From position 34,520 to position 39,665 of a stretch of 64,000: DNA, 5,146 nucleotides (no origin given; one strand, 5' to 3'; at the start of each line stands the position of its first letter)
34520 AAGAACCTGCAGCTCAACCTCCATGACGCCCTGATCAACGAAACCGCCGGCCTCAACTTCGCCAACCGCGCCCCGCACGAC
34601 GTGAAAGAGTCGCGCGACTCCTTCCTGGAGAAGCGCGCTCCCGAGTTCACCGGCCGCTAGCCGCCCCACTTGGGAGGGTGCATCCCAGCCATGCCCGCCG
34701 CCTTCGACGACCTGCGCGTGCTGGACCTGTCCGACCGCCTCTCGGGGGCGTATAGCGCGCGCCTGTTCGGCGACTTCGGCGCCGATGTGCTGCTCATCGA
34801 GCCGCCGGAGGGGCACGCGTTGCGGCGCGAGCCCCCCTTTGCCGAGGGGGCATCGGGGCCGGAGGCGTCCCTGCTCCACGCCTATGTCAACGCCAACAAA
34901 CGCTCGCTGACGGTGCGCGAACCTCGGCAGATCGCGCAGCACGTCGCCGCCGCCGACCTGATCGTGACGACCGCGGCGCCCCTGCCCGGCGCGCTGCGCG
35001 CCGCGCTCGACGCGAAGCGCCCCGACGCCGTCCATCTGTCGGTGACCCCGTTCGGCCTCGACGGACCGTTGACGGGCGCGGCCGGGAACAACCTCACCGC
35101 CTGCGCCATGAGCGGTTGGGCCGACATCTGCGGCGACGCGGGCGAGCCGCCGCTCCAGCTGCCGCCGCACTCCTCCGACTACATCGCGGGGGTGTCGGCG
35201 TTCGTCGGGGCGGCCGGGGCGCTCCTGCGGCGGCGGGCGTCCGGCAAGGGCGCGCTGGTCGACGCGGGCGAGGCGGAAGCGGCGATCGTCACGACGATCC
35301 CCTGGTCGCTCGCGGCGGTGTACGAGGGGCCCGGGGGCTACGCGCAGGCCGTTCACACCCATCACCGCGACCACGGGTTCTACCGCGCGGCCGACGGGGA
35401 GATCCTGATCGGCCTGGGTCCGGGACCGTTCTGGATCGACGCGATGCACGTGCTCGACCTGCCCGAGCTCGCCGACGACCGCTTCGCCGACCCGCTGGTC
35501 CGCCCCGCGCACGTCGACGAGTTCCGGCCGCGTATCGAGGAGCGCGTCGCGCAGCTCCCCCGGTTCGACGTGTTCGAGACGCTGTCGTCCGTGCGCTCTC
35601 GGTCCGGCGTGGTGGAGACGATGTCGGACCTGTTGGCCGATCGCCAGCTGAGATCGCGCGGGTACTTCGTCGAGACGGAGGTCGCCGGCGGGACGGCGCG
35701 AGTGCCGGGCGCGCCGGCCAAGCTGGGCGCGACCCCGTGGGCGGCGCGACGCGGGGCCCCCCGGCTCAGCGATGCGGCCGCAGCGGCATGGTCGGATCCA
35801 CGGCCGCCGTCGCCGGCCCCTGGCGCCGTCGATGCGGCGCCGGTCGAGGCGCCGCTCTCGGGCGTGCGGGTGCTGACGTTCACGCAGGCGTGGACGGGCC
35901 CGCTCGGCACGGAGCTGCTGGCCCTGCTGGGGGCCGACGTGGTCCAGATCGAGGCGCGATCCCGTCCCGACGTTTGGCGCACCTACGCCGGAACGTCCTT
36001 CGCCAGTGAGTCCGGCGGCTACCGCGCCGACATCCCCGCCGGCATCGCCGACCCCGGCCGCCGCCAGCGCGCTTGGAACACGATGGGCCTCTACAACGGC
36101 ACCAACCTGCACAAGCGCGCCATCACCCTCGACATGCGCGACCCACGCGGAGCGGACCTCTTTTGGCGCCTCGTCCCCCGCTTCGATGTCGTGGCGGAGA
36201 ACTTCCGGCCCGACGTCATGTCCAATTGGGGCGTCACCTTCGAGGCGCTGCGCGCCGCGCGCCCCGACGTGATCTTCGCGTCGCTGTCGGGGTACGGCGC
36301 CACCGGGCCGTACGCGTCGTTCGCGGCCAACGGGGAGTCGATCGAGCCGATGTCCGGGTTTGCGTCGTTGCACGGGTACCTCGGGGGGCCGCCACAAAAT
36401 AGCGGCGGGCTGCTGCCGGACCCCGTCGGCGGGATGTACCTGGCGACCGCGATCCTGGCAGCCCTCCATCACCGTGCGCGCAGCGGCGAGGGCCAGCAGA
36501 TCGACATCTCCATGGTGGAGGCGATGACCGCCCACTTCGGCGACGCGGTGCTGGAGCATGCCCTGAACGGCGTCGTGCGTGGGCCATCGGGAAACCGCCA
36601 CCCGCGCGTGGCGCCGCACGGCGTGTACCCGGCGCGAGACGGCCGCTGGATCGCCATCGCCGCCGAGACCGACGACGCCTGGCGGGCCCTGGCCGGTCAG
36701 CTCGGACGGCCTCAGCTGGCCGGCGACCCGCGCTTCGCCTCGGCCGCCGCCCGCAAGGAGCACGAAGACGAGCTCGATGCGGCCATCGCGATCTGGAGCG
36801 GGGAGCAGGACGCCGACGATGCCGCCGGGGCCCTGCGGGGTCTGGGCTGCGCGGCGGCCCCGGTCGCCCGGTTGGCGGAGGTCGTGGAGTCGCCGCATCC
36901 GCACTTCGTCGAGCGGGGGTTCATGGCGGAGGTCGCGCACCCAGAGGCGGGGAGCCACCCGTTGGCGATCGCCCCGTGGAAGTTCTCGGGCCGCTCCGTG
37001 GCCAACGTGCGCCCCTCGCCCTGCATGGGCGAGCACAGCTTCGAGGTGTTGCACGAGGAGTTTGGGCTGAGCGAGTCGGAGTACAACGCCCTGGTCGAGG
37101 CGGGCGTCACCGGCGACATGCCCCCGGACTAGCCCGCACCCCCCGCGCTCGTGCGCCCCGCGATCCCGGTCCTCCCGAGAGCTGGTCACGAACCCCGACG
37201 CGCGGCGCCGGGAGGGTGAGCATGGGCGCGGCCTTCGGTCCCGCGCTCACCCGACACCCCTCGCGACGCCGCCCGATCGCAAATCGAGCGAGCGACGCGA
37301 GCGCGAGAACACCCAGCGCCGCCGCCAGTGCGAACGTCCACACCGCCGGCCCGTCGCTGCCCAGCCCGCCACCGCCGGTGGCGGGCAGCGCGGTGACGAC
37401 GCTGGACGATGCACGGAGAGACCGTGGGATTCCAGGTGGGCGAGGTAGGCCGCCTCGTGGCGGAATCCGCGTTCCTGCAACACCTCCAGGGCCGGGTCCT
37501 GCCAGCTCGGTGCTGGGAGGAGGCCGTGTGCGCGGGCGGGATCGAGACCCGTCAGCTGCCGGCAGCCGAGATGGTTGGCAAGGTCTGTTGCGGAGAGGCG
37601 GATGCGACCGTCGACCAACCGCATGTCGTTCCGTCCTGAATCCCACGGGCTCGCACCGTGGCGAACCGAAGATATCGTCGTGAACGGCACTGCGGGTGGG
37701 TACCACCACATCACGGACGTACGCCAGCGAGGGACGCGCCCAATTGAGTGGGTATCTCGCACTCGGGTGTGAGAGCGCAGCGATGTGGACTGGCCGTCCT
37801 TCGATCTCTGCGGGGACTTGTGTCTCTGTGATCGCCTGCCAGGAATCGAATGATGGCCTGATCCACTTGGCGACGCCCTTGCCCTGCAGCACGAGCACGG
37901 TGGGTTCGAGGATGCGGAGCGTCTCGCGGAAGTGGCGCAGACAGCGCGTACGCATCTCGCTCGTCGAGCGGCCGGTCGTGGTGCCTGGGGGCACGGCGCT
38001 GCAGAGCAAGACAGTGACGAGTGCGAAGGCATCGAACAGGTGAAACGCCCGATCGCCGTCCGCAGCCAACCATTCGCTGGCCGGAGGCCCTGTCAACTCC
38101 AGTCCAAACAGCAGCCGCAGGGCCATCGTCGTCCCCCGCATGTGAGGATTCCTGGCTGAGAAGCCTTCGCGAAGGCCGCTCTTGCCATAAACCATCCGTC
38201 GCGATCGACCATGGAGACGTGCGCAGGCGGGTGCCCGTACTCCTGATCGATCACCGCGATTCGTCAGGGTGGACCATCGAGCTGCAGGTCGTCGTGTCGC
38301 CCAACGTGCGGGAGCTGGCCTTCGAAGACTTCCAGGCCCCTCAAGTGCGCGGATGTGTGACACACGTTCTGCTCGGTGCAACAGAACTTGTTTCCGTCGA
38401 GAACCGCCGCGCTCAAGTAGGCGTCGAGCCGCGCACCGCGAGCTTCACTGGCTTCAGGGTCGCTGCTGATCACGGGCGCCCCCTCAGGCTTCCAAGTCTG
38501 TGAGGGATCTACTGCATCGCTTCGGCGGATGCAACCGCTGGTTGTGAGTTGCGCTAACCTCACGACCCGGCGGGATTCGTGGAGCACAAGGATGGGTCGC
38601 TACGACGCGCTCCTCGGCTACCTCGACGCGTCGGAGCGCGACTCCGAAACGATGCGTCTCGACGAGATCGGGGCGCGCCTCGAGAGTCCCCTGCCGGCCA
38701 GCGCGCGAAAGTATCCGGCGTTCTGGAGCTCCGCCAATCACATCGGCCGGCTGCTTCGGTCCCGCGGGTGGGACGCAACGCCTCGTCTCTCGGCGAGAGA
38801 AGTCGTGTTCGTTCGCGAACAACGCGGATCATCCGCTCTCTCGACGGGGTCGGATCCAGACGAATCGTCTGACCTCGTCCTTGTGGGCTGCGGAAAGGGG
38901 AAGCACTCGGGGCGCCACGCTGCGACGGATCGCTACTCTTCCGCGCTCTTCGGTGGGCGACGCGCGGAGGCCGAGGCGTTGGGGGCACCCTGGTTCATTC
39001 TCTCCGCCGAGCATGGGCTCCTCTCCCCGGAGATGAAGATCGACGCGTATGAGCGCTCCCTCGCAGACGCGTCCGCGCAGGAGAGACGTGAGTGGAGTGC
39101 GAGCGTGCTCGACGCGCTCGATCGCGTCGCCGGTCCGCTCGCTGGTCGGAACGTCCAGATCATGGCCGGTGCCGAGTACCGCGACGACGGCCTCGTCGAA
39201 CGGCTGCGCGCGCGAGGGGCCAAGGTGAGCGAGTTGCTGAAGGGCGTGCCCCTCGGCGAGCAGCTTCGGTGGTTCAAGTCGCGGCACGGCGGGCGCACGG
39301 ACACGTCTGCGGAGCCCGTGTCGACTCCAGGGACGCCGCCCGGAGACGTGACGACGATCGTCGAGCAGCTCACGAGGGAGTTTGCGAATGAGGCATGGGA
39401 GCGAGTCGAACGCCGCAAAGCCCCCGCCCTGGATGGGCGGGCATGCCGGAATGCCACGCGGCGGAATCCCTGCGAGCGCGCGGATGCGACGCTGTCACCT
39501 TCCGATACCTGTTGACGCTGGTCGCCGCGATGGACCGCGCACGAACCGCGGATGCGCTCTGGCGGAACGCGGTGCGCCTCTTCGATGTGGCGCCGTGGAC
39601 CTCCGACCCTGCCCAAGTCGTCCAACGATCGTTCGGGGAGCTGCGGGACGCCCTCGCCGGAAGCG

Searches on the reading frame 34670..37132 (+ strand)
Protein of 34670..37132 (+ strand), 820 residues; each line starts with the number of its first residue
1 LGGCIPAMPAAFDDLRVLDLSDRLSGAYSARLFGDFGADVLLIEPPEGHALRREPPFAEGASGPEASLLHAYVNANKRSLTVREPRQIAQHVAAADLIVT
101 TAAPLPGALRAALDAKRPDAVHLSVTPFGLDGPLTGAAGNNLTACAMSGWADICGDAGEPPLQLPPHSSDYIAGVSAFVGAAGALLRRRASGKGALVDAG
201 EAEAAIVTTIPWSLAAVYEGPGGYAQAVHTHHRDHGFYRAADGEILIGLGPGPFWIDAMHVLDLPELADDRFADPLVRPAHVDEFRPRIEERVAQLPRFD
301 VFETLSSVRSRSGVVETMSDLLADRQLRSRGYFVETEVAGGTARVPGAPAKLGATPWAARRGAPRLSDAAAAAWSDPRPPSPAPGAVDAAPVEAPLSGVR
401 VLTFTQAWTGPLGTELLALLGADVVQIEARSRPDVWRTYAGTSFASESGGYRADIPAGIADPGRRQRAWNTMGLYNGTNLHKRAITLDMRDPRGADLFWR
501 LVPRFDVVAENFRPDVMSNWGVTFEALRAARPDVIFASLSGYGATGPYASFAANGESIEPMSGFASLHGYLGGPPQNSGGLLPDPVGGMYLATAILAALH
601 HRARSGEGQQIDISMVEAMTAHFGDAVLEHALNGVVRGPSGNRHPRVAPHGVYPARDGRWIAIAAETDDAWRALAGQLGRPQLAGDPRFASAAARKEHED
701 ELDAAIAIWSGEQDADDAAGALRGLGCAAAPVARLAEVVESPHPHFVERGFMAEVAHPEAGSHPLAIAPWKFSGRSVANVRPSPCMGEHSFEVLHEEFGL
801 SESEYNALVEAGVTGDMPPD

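Call 11: search_protein_families(library=pfam, proteins=[window:34670-37132:+], max_evalue=0.01)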
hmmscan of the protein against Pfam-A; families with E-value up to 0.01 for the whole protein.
window:34670-37132:+ (820 aa): 1 family
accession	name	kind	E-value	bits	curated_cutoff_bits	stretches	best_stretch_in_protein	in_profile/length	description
PF02515.22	CoA_transf_3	-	6.6e-158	526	23.3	2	396-790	1-366/366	CoA-transferase family III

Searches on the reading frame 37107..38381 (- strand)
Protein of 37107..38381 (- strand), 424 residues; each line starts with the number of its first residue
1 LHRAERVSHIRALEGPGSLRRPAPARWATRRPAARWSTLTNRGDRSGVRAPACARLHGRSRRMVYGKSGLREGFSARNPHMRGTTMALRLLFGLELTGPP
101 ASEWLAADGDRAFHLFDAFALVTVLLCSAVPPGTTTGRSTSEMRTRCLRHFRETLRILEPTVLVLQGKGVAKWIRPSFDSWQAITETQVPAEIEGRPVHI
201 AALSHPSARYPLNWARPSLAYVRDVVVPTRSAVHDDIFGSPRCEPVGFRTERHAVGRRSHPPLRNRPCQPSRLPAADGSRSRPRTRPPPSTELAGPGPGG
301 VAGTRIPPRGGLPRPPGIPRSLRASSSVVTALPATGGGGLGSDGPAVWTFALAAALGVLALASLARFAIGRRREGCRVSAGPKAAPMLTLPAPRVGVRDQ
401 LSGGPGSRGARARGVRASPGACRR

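Call 11: search_protein_families(library=pfam, proteins=[window:37107-38381:-], max_evalue=0.01)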
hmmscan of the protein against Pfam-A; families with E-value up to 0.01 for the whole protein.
window:37107-38381:- (424 aa): 1 family
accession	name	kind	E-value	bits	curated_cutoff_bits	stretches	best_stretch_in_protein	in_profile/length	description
PF03167.25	UDG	-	0.0015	19.1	24.3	1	123-209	49-121/141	Uracil DNA glycosylase superfamily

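Call 48: search_protein_families(library=phrogs, proteins=[window:37107-38381:-], max_evalue=0.001)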
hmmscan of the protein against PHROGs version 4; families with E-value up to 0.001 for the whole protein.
window:37107-38381:- (424 aa): 0 families

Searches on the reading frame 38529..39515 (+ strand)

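Call 11: search_protein_families(library=pfam, proteins=[window:38529-39515:+], max_evalue=0.01)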
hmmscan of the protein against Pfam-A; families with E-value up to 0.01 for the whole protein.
window:38529-39515:+ (328 aa): 2 families
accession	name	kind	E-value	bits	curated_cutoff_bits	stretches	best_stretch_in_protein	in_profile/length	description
PF21818.3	DUF6884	-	1.1e-35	123.2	30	1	117-250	2-134/135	Family of unknown function (DUF6884)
PF24698.1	DUF7662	-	0.00014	22.1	26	1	25-96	1-70/72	Domain of unknown function (DUF7662)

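Call 48: search_protein_families(library=phrogs, proteins=[window:38529-39515:+], max_evalue=0.001)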
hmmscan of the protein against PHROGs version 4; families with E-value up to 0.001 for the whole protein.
window:38529-39515:+ (328 aa): 2 families
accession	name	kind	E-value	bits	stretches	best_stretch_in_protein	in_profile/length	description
phrog_5935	-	unknown function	5.7e-17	63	1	114-219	7-110/155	-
phrog_5436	-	unknown function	2.7e-05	24.9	1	101-183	114-200/267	-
